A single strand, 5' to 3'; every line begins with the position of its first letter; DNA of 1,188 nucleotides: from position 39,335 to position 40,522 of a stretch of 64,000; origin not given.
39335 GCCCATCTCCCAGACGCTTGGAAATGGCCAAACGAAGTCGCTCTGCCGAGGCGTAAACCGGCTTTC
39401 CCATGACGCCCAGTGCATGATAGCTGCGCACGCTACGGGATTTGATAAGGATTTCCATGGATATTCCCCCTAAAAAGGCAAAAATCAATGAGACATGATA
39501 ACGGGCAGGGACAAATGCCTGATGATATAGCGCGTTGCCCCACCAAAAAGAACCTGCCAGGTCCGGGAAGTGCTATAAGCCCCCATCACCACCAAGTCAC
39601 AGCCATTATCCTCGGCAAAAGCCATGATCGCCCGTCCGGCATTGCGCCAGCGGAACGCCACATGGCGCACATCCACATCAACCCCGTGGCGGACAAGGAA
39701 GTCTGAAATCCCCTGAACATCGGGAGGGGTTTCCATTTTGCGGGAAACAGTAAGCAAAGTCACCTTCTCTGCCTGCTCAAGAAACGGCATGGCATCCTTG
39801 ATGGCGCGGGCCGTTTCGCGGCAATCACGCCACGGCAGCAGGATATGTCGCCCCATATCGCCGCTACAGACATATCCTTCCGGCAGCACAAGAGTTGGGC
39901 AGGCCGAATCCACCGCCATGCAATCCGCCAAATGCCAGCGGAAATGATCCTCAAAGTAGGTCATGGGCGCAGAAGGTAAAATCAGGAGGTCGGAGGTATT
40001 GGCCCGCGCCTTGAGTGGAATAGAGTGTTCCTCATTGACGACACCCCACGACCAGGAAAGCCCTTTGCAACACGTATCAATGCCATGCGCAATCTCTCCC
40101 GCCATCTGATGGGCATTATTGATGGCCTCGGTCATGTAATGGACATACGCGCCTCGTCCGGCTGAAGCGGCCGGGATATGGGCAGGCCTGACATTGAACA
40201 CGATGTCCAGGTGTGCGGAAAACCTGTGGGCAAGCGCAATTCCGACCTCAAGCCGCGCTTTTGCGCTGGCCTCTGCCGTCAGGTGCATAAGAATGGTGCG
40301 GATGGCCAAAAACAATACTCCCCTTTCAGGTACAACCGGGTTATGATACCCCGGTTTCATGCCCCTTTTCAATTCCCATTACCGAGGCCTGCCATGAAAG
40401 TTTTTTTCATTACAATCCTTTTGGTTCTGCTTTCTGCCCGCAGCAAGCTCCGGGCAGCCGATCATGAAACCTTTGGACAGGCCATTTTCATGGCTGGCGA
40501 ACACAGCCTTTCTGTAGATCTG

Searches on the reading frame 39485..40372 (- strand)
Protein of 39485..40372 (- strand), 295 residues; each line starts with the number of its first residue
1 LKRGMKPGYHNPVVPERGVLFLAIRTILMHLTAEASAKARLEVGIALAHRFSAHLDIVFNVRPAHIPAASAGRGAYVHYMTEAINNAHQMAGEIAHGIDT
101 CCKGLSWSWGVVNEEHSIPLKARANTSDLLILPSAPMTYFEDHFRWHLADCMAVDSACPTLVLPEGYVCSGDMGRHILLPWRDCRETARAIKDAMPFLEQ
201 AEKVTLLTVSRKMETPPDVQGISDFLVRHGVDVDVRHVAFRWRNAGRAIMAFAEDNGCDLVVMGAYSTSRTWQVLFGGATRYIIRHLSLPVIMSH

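Call 46: search_protein_families(library=pfam, proteins=[window:39485-40372:-], max_evalue=0.001)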
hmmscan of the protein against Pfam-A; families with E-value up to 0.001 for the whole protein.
window:39485-40372:- (295 aa): 1 family
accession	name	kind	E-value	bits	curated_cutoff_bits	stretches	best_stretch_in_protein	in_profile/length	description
PF00582.32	Usp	-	1.9e-12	48.3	24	1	233-293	79-139/141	Universal stress protein family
